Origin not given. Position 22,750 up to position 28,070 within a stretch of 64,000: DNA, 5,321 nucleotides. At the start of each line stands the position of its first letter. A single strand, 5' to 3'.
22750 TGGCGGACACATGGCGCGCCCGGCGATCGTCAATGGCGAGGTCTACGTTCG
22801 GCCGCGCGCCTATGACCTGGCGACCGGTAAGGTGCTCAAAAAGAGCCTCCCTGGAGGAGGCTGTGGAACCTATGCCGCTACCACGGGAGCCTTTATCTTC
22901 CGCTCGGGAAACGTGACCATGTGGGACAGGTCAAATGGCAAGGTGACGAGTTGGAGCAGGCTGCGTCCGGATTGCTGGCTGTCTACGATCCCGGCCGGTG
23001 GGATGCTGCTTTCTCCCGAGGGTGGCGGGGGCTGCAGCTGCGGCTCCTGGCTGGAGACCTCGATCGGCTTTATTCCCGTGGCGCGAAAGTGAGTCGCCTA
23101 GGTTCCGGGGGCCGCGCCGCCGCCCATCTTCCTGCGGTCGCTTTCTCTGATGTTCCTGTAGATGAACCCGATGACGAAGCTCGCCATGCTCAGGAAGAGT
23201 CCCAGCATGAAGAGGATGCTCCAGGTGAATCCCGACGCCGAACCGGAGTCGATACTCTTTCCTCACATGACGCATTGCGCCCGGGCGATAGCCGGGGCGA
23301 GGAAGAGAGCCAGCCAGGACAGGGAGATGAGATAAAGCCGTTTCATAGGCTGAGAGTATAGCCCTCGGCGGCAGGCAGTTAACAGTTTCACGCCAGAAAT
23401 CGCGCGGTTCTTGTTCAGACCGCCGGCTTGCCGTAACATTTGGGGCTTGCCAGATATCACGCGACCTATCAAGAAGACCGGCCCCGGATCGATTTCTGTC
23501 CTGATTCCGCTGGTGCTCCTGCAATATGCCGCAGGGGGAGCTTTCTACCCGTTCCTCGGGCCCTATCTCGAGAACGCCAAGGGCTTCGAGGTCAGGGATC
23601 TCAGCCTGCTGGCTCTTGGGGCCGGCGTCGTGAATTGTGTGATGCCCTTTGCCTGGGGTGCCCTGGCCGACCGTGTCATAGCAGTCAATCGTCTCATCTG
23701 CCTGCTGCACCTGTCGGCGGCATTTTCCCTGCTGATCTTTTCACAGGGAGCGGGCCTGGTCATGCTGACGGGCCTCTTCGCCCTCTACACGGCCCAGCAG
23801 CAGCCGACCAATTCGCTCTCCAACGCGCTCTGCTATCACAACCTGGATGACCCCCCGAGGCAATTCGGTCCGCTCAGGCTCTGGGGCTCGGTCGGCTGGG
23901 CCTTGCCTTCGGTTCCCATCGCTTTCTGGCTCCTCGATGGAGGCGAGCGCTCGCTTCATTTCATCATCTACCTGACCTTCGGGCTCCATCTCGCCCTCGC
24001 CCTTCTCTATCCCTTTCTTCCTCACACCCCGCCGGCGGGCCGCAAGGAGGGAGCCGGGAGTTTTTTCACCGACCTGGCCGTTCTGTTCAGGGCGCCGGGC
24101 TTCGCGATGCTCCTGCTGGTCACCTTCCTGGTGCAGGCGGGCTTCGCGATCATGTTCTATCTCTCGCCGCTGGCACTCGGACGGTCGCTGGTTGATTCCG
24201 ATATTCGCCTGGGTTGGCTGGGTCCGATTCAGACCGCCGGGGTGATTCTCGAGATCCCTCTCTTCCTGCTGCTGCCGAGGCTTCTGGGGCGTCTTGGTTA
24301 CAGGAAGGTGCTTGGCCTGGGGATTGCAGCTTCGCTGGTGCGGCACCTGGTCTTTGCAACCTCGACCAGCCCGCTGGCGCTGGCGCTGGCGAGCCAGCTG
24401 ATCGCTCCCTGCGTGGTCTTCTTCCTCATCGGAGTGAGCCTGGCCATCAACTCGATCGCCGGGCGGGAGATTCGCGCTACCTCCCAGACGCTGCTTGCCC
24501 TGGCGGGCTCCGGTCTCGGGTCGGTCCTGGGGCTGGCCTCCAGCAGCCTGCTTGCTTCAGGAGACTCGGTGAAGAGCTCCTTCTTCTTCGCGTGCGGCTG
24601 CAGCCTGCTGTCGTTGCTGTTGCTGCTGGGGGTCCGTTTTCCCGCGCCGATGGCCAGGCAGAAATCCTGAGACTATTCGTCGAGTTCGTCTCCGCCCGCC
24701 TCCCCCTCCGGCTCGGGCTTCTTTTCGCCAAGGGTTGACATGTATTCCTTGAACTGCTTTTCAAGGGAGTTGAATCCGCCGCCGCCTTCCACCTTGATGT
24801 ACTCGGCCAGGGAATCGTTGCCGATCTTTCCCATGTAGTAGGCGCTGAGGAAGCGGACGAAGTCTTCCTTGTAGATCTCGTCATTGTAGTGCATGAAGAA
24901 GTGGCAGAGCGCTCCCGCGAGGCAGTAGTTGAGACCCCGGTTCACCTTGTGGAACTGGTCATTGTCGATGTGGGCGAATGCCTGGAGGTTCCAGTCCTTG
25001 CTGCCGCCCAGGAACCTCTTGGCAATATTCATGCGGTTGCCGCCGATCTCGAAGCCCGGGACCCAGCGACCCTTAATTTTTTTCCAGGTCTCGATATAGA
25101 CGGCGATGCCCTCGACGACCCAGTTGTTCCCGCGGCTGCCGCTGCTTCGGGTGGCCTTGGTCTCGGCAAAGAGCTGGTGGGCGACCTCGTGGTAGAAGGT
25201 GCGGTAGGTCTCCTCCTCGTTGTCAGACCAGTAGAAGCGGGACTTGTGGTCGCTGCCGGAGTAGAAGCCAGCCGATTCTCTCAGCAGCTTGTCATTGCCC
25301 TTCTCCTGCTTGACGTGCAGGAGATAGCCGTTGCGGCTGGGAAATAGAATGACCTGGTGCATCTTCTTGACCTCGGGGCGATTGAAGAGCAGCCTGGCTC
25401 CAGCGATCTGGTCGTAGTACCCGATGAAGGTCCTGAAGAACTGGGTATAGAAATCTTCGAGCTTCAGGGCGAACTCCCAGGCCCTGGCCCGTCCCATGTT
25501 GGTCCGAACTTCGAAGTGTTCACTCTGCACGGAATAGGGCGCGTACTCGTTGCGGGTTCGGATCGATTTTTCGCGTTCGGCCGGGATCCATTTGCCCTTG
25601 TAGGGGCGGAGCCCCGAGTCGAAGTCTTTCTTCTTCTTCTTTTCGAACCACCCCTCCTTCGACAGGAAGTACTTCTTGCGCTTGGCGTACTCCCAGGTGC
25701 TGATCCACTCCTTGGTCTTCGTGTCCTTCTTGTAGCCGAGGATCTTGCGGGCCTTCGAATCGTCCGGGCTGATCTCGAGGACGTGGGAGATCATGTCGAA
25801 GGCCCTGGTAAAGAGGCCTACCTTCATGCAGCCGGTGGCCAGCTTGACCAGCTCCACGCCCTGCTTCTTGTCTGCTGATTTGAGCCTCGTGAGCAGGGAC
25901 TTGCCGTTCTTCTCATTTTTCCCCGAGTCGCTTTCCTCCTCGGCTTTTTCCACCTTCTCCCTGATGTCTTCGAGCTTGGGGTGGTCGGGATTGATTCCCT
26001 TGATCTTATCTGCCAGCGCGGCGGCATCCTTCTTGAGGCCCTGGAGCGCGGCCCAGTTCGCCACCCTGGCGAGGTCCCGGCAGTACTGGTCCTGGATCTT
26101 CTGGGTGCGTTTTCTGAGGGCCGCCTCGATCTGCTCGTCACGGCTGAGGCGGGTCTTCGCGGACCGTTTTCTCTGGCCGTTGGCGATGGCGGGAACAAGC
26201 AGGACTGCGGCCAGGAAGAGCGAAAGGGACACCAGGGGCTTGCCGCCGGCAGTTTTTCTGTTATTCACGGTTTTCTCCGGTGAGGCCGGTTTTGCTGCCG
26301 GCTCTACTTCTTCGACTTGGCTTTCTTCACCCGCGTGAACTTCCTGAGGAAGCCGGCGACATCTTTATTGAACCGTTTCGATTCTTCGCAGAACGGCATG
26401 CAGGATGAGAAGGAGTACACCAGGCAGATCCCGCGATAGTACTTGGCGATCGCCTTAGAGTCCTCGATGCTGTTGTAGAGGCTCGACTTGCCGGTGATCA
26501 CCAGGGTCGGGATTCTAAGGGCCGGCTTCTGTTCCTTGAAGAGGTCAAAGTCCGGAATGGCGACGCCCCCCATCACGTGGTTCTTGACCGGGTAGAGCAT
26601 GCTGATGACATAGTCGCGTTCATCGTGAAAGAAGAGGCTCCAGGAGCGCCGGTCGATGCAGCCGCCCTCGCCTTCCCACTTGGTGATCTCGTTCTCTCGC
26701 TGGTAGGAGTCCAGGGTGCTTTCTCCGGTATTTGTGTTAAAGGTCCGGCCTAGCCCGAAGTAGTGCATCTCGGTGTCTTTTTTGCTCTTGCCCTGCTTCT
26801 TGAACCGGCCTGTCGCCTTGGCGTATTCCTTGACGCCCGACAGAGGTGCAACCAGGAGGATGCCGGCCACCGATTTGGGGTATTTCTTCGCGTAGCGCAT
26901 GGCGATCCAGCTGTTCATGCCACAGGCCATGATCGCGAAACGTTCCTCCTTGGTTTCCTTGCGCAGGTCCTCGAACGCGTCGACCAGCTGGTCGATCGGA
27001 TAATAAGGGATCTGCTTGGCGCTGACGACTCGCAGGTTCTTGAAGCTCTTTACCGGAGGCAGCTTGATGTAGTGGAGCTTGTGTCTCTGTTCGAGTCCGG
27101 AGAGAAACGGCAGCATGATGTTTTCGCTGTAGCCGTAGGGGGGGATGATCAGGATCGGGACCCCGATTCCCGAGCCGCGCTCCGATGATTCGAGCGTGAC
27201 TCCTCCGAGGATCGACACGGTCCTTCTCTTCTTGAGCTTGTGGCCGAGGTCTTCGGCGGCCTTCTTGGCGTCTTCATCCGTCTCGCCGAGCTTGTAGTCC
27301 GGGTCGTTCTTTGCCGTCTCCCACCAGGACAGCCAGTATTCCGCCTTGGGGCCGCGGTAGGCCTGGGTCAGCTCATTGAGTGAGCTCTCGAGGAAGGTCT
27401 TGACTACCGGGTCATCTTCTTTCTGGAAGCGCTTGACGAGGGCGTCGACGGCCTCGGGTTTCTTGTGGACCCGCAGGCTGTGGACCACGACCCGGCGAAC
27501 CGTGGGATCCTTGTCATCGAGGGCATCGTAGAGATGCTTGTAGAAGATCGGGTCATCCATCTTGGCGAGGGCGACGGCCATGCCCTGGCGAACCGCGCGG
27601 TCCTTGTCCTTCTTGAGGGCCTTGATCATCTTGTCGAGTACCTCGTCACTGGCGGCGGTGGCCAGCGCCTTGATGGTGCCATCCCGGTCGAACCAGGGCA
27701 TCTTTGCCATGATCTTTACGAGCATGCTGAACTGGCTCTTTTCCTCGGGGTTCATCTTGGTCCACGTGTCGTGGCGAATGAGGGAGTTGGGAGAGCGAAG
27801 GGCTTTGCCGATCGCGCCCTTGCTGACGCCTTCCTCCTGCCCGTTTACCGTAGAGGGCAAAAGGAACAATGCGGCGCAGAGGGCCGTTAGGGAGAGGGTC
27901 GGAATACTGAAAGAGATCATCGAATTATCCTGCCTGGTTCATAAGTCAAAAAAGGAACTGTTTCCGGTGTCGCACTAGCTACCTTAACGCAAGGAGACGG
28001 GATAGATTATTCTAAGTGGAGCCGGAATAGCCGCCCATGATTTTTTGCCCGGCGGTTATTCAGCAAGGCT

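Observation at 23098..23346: Hidden small CxxU protein: candidate new selenoprotein family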

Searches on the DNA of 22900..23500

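Call 22: search_rna_families(source=window, start=22900, end=23500, threshold=evalue, max_evalue=10)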
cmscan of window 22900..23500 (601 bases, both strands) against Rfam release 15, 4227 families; matches with E-value up to 10: 7.
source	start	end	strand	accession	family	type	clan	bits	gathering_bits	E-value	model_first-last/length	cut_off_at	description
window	23018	23133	+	RF03944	mir-935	Gene; miRNA;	-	19.1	73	4.9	1-91/91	no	mir-935 microRNA precursor family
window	23369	23459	+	RF00417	SNORA56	Gene; snRNA; snoRNA; HACA-box;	CL00039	14.8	80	3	1-129/129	no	Small nucleolar RNA SNORA56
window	23278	23303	+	RF01322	CRISPR-DR9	Gene; CRISPR;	-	13.8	45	6.5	5-30/37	no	CRISPR RNA direct repeat element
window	23227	23310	-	RF04219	HCV_J750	Cis-reg;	-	13.5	90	9.5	1-113/113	no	J750 non-coding RNA (containing SLSL761 and SL783)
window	23068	23172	+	RF02169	PVT1_6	Gene; lncRNA;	-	13.2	45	8.4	1-113/113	no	Pvt1 oncogene conserved region 6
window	23305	23362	-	RF01953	SOX2OT_exon3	Gene; lncRNA;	-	12.9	70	0.25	219-276/276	no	SOX2 overlapping transcript exon 3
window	23167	23215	+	RF01276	sR53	Gene; snRNA; snoRNA; CD-box;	-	11.5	49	4.6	1-60/60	no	Small nucleolar RNA sR53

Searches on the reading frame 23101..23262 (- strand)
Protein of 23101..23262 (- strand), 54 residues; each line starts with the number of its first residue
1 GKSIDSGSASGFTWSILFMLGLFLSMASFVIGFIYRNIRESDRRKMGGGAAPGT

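Call 26: search_protein_representatives(protein=window:23101-23262:-)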
Query: 54 residues. Proteins with E-value up to 0.001 (for the whole library): 1; up to 1e-10: 0; up to 1e-30: 0. The best 1 are listed.
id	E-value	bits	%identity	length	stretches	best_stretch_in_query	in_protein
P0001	5.3e-05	39.2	68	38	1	19-49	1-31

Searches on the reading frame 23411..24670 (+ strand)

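Call 13: search_protein_families(library=pfam, proteins=[window:23411-24670:+], max_evalue=0.001)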
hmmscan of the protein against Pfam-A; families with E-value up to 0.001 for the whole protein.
window:23411-24670:+ (419 aa): 4 families
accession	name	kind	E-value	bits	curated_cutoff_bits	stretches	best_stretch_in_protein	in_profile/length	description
PF03825.22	Nuc_H_symport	-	9.2e-41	140.6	25.9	1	34-378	10-358/400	Nucleoside H+ symporter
PF12832.13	MFS_1_like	-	3.1e-37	128.9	25.2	1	36-391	9-371/373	MFS_1 like family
PF07690.21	MFS_1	-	3.6e-09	36.5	33.4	2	34-254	4-227/347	Major Facilitator Superfamily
PF01306.25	LacY_symp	-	4.2e-05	22.9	24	1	45-358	26-349/413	LacY proton/sugar symporter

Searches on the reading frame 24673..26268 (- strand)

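Call 13: search_protein_families(library=pfam, proteins=[window:24673-26268:-], max_evalue=0.001)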
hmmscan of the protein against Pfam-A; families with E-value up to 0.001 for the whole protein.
window:24673-26268:- (531 aa): 1 family
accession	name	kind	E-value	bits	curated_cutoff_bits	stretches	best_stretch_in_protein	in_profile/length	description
PF07607.17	DUF1570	-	0.00016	22.5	22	1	357-464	4-113/129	Protein of unknown function (DUF1570)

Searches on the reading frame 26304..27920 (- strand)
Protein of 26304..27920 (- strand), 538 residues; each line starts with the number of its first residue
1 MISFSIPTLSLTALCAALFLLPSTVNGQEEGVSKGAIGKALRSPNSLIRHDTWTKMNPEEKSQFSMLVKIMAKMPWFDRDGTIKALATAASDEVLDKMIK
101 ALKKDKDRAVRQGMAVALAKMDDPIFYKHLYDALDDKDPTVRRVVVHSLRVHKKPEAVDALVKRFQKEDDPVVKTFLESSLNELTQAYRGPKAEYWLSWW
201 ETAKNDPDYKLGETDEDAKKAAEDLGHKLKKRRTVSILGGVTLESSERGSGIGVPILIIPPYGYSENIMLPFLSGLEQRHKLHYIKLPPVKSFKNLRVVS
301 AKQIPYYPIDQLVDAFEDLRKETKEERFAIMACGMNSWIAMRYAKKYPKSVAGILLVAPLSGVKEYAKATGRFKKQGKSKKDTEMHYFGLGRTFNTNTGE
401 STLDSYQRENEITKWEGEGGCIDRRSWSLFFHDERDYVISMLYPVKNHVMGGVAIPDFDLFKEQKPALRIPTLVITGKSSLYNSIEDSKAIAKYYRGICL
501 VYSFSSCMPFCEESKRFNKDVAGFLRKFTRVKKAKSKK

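Call 13: search_protein_families(library=pfam, proteins=[window:26304-27920:-], max_evalue=0.001)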
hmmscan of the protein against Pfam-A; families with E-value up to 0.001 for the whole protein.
window:26304-27920:- (538 aa): 2 families
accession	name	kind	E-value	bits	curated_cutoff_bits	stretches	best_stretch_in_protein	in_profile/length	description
PF13646.12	HEAT_2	-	2.8e-17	63.2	27.7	2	67-150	4-88/88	HEAT repeats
PF12146.15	Hydrolase_4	-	2.8e-05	24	27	1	312-374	62-123/239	Serine aminopeptidase, S33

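Call 74: find_encoding_contigs(protein=window:26304-27920:-, flank=3000, max_places=6)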
Protein window:26304-27920:- (538 aa): 8 contigs read that carry it; 5 places shown.
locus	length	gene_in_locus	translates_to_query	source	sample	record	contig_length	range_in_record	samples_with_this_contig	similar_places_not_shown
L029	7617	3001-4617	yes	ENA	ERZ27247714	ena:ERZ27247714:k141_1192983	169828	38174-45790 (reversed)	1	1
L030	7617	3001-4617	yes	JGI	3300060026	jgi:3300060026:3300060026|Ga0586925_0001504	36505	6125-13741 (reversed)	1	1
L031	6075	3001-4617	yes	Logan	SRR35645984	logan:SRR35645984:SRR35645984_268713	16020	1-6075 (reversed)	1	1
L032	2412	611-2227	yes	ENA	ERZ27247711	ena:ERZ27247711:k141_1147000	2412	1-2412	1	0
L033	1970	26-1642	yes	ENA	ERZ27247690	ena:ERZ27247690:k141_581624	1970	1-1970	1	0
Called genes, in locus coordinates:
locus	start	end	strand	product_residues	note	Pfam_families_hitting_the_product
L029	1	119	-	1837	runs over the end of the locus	PF00932:LTD, PF08757:CotH (weak), PF01833:TIG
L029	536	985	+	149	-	-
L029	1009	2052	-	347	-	-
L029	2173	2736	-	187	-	PF04417:DUF501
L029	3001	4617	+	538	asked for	PF13646:HEAT_2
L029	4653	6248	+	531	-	-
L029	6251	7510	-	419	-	PF03825:Nuc_H_symport, PF07690:MFS_1 (faint), PF12832:MFS_1_like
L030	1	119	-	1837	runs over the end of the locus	PF00932:LTD, PF08757:CotH (weak), PF01833:TIG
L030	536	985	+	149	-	-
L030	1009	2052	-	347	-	-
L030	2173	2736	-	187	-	PF04417:DUF501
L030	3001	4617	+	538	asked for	PF13646:HEAT_2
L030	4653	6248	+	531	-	-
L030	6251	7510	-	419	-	PF03825:Nuc_H_symport, PF07690:MFS_1 (faint), PF12832:MFS_1_like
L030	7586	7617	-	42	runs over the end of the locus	-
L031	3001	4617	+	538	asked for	PF13646:HEAT_2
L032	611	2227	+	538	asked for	PF13646:HEAT_2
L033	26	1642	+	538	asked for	PF13646:HEAT_2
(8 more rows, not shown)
